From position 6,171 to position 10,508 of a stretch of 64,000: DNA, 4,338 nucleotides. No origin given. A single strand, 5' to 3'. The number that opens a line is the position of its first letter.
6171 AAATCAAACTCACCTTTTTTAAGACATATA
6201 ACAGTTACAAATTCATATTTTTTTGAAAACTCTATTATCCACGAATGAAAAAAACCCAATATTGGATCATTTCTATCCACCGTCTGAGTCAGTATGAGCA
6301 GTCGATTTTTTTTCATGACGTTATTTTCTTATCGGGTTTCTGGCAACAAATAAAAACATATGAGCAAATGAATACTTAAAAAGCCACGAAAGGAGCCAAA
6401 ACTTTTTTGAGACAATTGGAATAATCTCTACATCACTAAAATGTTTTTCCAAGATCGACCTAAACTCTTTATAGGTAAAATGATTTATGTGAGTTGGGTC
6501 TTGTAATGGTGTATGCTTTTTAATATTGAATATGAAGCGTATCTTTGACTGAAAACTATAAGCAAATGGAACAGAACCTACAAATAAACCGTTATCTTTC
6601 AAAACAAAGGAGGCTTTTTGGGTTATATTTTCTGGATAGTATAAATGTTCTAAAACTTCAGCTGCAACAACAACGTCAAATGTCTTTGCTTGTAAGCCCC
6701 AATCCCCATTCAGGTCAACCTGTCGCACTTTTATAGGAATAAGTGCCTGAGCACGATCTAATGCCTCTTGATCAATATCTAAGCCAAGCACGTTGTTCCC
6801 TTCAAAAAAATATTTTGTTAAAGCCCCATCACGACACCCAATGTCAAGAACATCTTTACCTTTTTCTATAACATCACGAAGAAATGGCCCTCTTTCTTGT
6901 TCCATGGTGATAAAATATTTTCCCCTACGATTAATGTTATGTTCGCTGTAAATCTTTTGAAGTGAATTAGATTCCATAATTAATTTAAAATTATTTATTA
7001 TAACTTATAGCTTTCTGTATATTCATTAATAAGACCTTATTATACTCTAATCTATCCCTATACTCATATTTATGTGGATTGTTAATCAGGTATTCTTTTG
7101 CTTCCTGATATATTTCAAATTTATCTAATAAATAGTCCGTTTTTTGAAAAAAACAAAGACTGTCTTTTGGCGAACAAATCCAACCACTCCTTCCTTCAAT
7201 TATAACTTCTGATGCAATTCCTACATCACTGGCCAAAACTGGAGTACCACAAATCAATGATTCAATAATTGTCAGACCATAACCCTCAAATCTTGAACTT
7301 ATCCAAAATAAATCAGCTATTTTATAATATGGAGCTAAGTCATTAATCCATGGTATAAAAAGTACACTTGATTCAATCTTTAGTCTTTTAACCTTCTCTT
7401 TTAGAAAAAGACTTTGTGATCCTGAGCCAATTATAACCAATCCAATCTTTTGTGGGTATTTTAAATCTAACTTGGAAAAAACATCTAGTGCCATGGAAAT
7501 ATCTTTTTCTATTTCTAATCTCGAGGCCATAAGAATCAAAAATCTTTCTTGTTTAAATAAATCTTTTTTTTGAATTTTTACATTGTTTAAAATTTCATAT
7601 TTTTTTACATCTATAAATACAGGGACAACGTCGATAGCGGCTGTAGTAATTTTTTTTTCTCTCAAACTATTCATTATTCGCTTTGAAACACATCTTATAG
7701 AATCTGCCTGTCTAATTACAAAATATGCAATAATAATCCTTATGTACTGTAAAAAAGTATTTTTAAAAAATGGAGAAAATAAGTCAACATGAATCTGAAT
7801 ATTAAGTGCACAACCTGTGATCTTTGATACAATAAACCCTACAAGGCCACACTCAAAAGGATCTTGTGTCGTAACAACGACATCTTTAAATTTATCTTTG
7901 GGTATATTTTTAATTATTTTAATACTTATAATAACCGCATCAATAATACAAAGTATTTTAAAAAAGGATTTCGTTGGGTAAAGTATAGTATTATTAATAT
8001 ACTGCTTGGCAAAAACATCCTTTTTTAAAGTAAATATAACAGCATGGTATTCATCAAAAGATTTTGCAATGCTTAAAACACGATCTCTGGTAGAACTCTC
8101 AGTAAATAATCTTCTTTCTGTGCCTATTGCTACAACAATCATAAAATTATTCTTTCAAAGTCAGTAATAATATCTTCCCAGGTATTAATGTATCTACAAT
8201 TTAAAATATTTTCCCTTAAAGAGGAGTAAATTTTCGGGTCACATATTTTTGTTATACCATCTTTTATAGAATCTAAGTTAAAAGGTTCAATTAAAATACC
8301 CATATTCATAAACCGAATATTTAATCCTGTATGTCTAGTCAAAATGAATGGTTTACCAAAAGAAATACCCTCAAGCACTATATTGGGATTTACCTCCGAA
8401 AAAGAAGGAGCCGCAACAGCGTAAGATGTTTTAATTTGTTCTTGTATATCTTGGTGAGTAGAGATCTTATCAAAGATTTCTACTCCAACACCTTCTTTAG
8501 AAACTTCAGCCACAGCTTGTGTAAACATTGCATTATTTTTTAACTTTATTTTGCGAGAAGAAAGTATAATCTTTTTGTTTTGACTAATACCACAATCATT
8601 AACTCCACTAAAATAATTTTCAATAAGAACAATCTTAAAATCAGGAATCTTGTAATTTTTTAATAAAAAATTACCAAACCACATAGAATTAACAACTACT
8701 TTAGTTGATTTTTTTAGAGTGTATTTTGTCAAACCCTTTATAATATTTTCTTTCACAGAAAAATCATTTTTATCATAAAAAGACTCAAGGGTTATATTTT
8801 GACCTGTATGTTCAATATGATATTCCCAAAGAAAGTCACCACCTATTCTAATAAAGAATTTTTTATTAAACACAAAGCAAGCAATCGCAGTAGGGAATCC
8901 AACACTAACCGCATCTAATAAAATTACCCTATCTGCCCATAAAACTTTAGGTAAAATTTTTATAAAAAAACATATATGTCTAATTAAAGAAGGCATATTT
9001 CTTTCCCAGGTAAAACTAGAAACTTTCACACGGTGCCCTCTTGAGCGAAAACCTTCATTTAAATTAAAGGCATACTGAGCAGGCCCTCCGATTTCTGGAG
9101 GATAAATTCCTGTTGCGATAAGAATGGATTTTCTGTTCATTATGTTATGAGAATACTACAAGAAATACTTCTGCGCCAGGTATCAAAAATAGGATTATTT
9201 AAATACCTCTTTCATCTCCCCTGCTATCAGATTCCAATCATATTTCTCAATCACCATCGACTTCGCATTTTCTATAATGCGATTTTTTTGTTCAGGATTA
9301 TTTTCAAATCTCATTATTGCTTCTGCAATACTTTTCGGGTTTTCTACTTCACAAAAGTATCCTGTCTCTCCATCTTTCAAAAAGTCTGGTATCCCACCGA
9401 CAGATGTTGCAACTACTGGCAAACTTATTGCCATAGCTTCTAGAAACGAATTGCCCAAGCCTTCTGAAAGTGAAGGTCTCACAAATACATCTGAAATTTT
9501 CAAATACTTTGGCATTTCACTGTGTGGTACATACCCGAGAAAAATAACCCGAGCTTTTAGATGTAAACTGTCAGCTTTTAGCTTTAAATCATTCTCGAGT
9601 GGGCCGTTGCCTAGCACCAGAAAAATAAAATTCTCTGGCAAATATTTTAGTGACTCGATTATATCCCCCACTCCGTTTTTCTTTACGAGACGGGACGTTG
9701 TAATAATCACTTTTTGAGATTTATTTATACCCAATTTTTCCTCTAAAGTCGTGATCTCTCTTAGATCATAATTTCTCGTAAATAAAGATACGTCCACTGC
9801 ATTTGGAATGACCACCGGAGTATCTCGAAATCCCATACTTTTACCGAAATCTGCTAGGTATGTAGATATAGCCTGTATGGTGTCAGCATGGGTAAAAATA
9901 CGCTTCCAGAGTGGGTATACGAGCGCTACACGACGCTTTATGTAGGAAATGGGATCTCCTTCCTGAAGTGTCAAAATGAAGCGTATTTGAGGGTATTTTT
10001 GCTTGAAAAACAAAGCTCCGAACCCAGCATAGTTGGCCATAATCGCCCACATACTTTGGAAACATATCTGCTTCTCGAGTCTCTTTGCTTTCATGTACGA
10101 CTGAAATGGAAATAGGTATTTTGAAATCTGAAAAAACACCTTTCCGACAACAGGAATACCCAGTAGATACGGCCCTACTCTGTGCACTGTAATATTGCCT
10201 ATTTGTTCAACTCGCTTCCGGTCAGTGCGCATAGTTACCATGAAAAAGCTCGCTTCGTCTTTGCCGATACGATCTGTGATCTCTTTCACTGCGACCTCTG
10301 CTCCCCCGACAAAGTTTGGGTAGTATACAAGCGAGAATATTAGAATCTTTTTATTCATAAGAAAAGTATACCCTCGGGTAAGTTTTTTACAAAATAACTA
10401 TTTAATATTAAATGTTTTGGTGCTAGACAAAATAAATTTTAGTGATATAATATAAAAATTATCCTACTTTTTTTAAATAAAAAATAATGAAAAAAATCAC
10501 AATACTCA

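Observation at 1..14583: Glycan-decoration island with a Nod-factor-like modification toolkit and six glycosyltransferases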

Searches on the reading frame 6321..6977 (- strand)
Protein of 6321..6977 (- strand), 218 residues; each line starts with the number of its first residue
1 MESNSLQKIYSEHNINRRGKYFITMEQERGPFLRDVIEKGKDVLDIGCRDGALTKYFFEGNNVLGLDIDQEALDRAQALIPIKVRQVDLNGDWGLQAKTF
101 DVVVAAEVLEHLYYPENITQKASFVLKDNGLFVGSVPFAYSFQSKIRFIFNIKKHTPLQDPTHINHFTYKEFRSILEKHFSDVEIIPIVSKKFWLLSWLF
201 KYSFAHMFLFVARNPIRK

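Call 5: search_protein_families(library=pfam, proteins=[window:6321-6977:-], max_evalue=0.01)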
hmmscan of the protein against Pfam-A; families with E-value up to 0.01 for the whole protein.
window:6321-6977:- (218 aa): 8 families
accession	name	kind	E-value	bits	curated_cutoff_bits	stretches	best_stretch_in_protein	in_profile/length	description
PF13489.12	Methyltransf_23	-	5.8e-16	59.1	27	1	32-178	15-156/164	Methyltransferase domain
PF08241.18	Methyltransf_11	-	3.5e-14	53.7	21.2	1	44-133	1-94/95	Methyltransferase domain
PF08242.18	Methyltransf_12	-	1e-13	52.2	30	1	44-132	1-98/98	Methyltransferase domain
PF13649.12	Methyltransf_25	-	2.3e-11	44.7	27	1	43-130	1-97/97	Methyltransferase domain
PF13847.12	Methyltransf_31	-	1.7e-10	41.2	27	1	37-133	1-108/145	Methyltransferase domain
PF07021.18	MetW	-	1.1e-07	32.1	21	1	34-123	8-99/193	Methionine biosynthesis protein MetW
PF06325.19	PrmA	-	0.00011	22.2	22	1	33-134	155-258/296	Ribosomal protein L11 methyltransferase (PrmA)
PF02353.26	CMAS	-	0.00024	20.9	27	1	37-132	60-162/273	Mycolic acid cyclopropane synthetase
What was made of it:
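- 6321..6977 (-): Core SAM methyltransferase MT_c. Methyltransf_23 scores 59 bits and Methyltransf_11 53.7 bits (call 5).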

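Call 10: search_protein_families(library=ncbifam, proteins=[window:6321-6977:-], max_evalue=0.001)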
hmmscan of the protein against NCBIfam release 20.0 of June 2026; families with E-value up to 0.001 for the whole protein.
window:6321-6977:- (218 aa): 12 families
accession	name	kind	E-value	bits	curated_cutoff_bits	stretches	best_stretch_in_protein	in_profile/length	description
TIGR01983.1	UbiG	equivalog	6.3e-11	42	102.95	1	15-133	25-150/228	bifunctional 2-polyprenyl-6-hydroxyphenol methylase/3-demethylubiquinol 3-O-methyltransferase UbiG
TIGR04345.1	ovoA_Cterm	equivalog_domain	3.1e-08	33.5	170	1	97-184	132-214/242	putative 4-mercaptohistidine N1-methyltransferase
TIGR02081.1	metW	equivalog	3.8e-08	33.1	189.5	1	34-121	8-97/194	methionine biosynthesis protein MetW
NF043040.1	corrin_prot_MT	hypoth_equivalog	1.2e-07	31.4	180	1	33-132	35-145/216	corrinoid protein-associated methyltransferase CpaM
TIGR02072.1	BioC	equivalog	1.4e-07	31.5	184.95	1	41-185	36-176/244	malonyl-ACP O-methyltransferase BioC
NF045667.1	MTase_DVU1556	equivalog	1.1e-06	28.2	155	1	38-133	21-118/213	DVU_1556 family methyltransferase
TIGR02021.1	BchM-ChlM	equivalog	7e-06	25.6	158.9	1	33-122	48-139/218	magnesium protoporphyrin IX methyltransferase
NF041536.1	ArsM_DUF2284_UU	exception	1.8e-05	23.3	575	1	31-132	68-178/459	arsenite methyltransferase/DUF2284 domain selenoprotein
NF008686.0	PRK11705.1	equivalog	3.9e-05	22.9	400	1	37-133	165-264/383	cyclopropane fatty acyl phospholipid synthase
NF041537.1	ArsM_AhpD_UU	exception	5.7e-05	22.1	510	1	31-132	68-178/345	arsenite methyltransferase/AhpD domain selenoprotein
NF047649.1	MTase_UXPK_star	exception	0.0002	20.5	460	1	31-132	69-179/283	methyltransferase/UXPK-star double selenoprotein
TIGR04290.1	meth_Rta_06860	hypoth_equivalog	0.00032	20.2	300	1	39-115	49-131/226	TIGR04290 family methyltransferase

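Call 19: find_related_loci(query=A1, collection=genome_contigs, flank=10000)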
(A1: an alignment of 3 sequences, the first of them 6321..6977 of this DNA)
Query A1 (218 aa) in genome_contigs; peptide patterns used: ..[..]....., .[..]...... (x = any residue, [..] = any of these).
600 stretches matched a pattern (row limit reached: there are more); 269 encode a relative of the query (tblastn E <= 1e-3); the best 80 are kept; 80 distinct loci.
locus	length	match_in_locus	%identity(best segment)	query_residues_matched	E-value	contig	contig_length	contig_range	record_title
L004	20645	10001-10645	48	1-217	1e-63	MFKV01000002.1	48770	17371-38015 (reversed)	MAG: Candidatus Kaiserbacteria bacterium RIFCSPHIGHO2_01_FULL_54_36 rifcsphigho2_01_scaffold_1051, whole genome shotgun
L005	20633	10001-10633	50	1-214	2e-62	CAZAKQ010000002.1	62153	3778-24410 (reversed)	MAG TPA_asm: uncultured Candidatus Saccharibacteria bacterium isolate SRP200020_co3_82 genome assembly, contig: NODE_625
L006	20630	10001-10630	48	4-214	5e-60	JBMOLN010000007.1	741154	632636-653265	MAG: Patescibacteria group bacterium isolate Betzabe_MAG025 MAG025_7, whole genome shotgun sequence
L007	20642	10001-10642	49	1-216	6e-59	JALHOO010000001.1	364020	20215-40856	MAG: Candidatus Paceibacterota bacterium isolate bin.152 c_000000000139, whole genome shotgun sequence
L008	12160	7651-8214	49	4-185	3e-53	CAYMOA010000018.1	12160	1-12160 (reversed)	MAG TPA_asm: uncultured Candidatus Saccharibacteria bacterium isolate SRP285395_co2_98 genome assembly, contig: NODE_813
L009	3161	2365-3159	54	3-193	6e-35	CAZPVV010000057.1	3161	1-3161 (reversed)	MAG TPA_asm: uncultured Candidatus Saccharibacteria bacterium isolate SRP192515_co2_7 genome assembly, contig: NODE_3050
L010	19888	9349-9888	34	41-216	2e-17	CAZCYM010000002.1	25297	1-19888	MAG TPA_asm: uncultured Candidatus Saccharibacteria bacterium isolate binchicken_co38_519 genome assembly, contig: NODE_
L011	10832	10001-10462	30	35-179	3e-17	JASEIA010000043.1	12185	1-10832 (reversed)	MAG: Nanoarchaeota archaeon isolate Yes70-37 NODE_43_length_12185_cov_4.754163, whole genome shotgun sequence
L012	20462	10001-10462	29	37-185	3e-17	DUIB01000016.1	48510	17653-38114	MAG TPA_asm: Candidatus Woesearchaeota archaeon isolate UBA12459 contig_7337, whole genome shotgun sequence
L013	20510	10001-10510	33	5-177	3e-15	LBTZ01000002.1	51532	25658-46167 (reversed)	MAG: Parcubacteria group bacterium GW2011_GWD2_38_11 US70_C0002, whole genome shotgun sequence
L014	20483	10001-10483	30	37-199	3e-15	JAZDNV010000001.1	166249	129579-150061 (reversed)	MAG: Candidatus Aenigmatarchaeota archaeon isolate MEGAHIT-group-0.728 k141_5326045, whole genome shotgun sequence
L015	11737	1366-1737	34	41-165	1e-14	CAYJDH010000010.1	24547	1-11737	MAG TPA_asm: uncultured Candidatus Saccharibacteria bacterium isolate ERP123247_co1_83 genome assembly, contig: NODE_122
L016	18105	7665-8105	29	36-177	1e-14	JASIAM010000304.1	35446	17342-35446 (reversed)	MAG: Bryobacteraceae bacterium isolate JOPF335 JOPF_N102_contig_67422, whole genome shotgun sequence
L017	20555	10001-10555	31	11-174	1e-13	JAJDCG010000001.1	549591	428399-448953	MAG: Candidatus Levyibacteriota bacterium isolate OFTM197 OFTM197_0, whole genome shotgun sequence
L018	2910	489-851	33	41-162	2e-13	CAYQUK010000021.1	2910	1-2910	MAG TPA_asm: uncultured Candidatus Saccharibacteria bacterium isolate SRP170004_co1_235 genome assembly, contig: NODE_60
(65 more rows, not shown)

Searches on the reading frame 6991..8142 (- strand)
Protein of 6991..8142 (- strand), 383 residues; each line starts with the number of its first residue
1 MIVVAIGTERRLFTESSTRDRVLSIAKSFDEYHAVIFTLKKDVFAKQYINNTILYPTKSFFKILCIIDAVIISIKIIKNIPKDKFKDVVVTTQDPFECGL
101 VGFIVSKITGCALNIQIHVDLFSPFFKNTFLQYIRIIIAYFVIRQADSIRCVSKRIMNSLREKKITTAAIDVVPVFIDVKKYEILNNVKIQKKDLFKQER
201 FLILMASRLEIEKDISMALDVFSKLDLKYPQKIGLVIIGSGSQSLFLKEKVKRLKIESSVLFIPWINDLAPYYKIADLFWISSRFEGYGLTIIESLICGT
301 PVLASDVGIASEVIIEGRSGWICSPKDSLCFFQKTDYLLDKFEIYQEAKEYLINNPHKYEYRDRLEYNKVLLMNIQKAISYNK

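Call 6: search_protein_families(library=pfam, proteins=[window:6991-8142:-], max_evalue=0.01)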
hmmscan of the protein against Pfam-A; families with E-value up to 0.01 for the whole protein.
window:6991-8142:- (383 aa): 4 families
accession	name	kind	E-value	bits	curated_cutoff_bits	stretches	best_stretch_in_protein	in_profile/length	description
PF00534.26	Glycos_transf_1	-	5.2e-31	107.9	26.4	1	190-350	5-167/172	Glycosyl transferases group 1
PF13692.12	Glyco_trans_1_4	-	2.5e-24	86.6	27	1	201-340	2-141/142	Glycosyl transferases group 1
PF20706.3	GT4-conflict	-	2.3e-06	27.3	26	1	142-306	143-312/385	Family 4 Glycosyltransferase in conflict systems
PF13439.12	Glyco_transf_4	-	0.00069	20.1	28.5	1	89-180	75-169/170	Glycosyltransferase Family 4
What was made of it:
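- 6991..8142 (-): GT4 glycosyltransferase GT_c. It has low GC (0.285). Glycos_transf_1 scores 107.9 bits (call 6).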

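Call 10: search_protein_families(library=ncbifam, proteins=[window:6991-8142:-], max_evalue=0.001)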
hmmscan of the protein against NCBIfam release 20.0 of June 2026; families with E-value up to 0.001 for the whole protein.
window:6991-8142:- (383 aa): 37 families (the best 25 are shown)
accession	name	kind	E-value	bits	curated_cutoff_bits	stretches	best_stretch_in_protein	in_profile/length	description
TIGR03999.1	thiol_BshA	equivalog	1.7e-28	99.6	273.7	1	139-356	138-353/375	N-acetyl-alpha-D-glucosaminyl L-malate synthase BshA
TIGR03088.1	stp2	hypoth_equivalog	1.1e-19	70.8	409.05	1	122-329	117-326/374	TIGR03088 family PEP-CTERM/XrtA system glycosyltransferase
NF047880.1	glyco_SdgA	exception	2.1e-16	59.6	800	1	172-359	290-474/488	serine-aspartate repeat adhesin O-glycosyltransferase SdgA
TIGR04157.1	glyco_rSAM_CFB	subfamily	2.9e-16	59.5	400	1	142-323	166-348/406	TIGR04157 family glycosyltransferase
NF046085.1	XrtY_assoc_Gly1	equivalog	6.7e-15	54.8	400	1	149-326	164-335/387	XrtY-associated glycosyltransferase XYAG1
NF047881.1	glyco_SdgB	exception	1.1e-14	54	800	1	181-359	305-480/496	serine-aspartate repeat adhesin O-glycosyltransferase SdgB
NF049988.1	MGlcDAGSynMgs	equivalog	5.4e-14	52.3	400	1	165-352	180-357/398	alpha-monoglucosyldiacylglycerol synthase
NF012028.0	PRK15484.1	subfamily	5.8e-14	52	618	1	152-339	145-342/380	lipopolysaccharide N-acetylglucosaminyltransferase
TIGR03449.1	mycothiol_MshA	equivalog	1.7e-13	50.3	462.5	1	142-345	161-373/406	D-inositol-3-phosphate glycosyltransferase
NF050063.1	ProtGlycPglJ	equivalog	1.3e-12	47.7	500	1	140-350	139-341/363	N-acetylgalactosamine-N,N'-diacetylbacillosaminyl-diphospho-undecaprenol 4-alpha-N-acetylgalactosaminyltransferase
NF038255.1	exopoly_VpsD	equivalog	2.8e-12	46.2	300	1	128-312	141-319/381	VpsD family glycosyltransferase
NF053787.1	GlcN_PG_synth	equivalog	1.4e-11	43.9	480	1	143-339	141-324/361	N-acetylglucosaminyl phosphatidylglycerol synthase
NF050056.1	ProtGlycPglH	equivalog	2.2e-11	43.5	600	1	179-346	156-324/354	GalNAc-alpha-(1->4)-GalNAc-alpha-(1->3)-diNAcBac-PP-undecaprenol alpha-1,4-N-acetyl-D-galactosaminyltransferase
NF047684.1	TeichurnBiosyTuaC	equivalog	6.2e-11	41.8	550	1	143-355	162-368/391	teichuronic acid biosynthesis protein TuaC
NF038295.1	EPS_HpsP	equivalog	8.1e-11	41.5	550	1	172-325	180-337/388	hormogonium polysaccharide biosynthesis glycosyltransferase HpsP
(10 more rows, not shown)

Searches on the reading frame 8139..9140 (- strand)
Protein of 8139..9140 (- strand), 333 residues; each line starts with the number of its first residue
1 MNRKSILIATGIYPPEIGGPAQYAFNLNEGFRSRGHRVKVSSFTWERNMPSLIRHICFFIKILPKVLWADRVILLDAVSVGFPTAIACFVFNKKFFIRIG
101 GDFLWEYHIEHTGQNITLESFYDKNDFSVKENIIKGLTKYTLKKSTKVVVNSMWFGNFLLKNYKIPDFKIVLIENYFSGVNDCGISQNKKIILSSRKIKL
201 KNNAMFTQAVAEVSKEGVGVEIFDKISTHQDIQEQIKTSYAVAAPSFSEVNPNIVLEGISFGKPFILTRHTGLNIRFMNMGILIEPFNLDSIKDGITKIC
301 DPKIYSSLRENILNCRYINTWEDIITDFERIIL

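Call 6: search_protein_families(library=pfam, proteins=[window:8139-9140:-], max_evalue=0.01)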
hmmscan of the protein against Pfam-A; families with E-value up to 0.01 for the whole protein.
window:8139-9140:- (333 aa): 3 families
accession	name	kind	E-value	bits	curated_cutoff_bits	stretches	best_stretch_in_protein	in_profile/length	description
PF13439.12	Glyco_transf_4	-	1.8e-06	28.5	28.5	0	17-52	1-36/170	Glycosyltransferase Family 4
PF00534.26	Glycos_transf_1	-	1.3e-05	25.2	26.4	1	219-302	74-158/172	Glycosyl transferases group 1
PF13692.12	Glyco_trans_1_4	-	2.2e-05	25.2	27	1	216-299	55-139/142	Glycosyl transferases group 1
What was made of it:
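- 8139..9140 (-): Divergent GT4-like glycosyltransferase GT_d, at or below the curated cut-offs. Glyco_transf_4 scores 28.5 bits (exactly the cut-off) and Glycos_transf_1 25.2 (below 26.4) (call 6).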

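Call 10: search_protein_families(library=ncbifam, proteins=[window:8139-9140:-], max_evalue=0.001)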
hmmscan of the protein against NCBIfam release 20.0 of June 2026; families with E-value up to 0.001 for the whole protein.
window:8139-9140:- (333 aa): 1 family
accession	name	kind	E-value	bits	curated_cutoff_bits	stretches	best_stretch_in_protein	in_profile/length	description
NF047684.1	TeichurnBiosyTuaC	equivalog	0.00018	20.6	550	1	229-308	280-360/391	teichuronic acid biosynthesis protein TuaC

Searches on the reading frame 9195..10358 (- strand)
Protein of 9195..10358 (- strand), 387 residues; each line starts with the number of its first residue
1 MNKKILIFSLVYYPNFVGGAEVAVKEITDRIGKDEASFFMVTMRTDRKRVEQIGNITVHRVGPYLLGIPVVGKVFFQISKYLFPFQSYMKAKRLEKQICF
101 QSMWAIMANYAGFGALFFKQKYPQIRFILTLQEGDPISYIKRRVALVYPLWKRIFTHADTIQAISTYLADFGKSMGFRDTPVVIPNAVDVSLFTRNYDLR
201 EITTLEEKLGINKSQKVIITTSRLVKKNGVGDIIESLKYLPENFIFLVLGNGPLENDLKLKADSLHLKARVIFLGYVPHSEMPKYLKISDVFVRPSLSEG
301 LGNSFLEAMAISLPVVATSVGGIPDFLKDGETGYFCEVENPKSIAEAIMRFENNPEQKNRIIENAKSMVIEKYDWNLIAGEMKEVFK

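Call 6: search_protein_families(library=pfam, proteins=[window:9195-10358:-], max_evalue=0.01)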
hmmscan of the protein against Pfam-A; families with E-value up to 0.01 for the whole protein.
window:9195-10358:- (387 aa): 6 families
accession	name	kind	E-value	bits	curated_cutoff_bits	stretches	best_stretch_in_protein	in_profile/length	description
PF00534.26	Glycos_transf_1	-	2.7e-45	154.4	26.4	1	203-367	3-171/172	Glycosyl transferases group 1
PF13692.12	Glyco_trans_1_4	-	2.7e-32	112.4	27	1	216-351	2-139/142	Glycosyl transferases group 1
PF13524.12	Glyco_trans_1_2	-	4e-09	37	25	1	235-380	7-140/144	Glycosyl transferase-like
PF13439.12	Glyco_transf_4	-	5.5e-08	33.5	28.5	1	17-191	1-169/170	Glycosyltransferase Family 4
PF20706.3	GT4-conflict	-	5.4e-05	22.8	26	1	281-346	274-335/385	Family 4 Glycosyltransferase in conflict systems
PF13579.12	Glyco_trans_4_4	-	0.00016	22.5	29.7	1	18-186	1-157/158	Glycosyl transferase 4-like domain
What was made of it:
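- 9195..10358 (-): GT4 glycosyltransferase GT_e. Glycos_transf_1 scores 154.4 bits (call 6).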

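Call 45: search_protein_families(library=ncbifam, proteins=[window:9195-10358:-], max_evalue=0.00001)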
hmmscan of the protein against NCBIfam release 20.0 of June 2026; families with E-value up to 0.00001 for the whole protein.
window:9195-10358:- (387 aa): 40 families (the best 25 are shown)
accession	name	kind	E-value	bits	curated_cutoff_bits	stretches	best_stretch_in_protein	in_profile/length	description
NF047684.1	TeichurnBiosyTuaC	equivalog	2.1e-36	125.7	550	1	97-386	106-386/391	teichuronic acid biosynthesis protein TuaC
TIGR03999.1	thiol_BshA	equivalog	1.2e-35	123.2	273.7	1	11-383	6-367/375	N-acetyl-alpha-D-glucosaminyl L-malate synthase BshA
TIGR04063.1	stp3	hypoth_equivalog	4.1e-28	98.4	442.05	1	154-386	154-392/397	TIGR04063 family PEP-CTERM/XrtA system glycosyltransferase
TIGR03088.1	stp2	hypoth_equivalog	2.1e-27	96.2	409.05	1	183-386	164-370/374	TIGR03088 family PEP-CTERM/XrtA system glycosyltransferase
NF041876.1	EPS_EpsE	equivalog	3.3e-26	92.5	400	1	218-379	217-386/389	exopolysaccharide biosynthesis GT4 family glycosyltransferase EpsE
TIGR02149.1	glgA_Coryne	subfamily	1.5e-25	90.2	302.4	1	7-386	5-387/391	glycogen synthase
NF049988.1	MGlcDAGSynMgs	equivalog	1.2e-23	84.1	400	1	182-385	179-383/398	alpha-monoglucosyldiacylglycerol synthase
NF038298.1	EPS_HpsO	equivalog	1.4e-21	76.7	575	1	159-385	148-383/388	hormogonium polysaccharide biosynthesis glycosyltransferase HpsO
NF038295.1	EPS_HpsP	equivalog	2.2e-21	76.3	550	1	144-386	139-384/388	hormogonium polysaccharide biosynthesis glycosyltransferase HpsP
NF012028.0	PRK15484.1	subfamily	6.7e-21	74.8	618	1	164-386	146-375/380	lipopolysaccharide N-acetylglucosaminyltransferase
NF053787.1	GlcN_PG_synth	equivalog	1.8e-19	69.8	480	1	152-384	138-354/361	N-acetylglucosaminyl phosphatidylglycerol synthase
TIGR04047.1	MSMEG_0565_glyc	hypoth_equivalog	5.4e-19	68.5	259.85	1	152-381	133-366/373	MSMEG_0565 family glycosyltransferase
TIGR04005.1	wcaL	equivalog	1e-18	67.4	537.6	1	142-382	158-399/406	colanic acid biosynthesis glycosyltransferase WcaL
TIGR03449.1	mycothiol_MshA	equivalog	2e-18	66.5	462.5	1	183-386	192-400/406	D-inositol-3-phosphate glycosyltransferase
TIGR04157.1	glyco_rSAM_CFB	subfamily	4.4e-18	65.5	400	1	150-385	162-405/406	TIGR04157 family glycosyltransferase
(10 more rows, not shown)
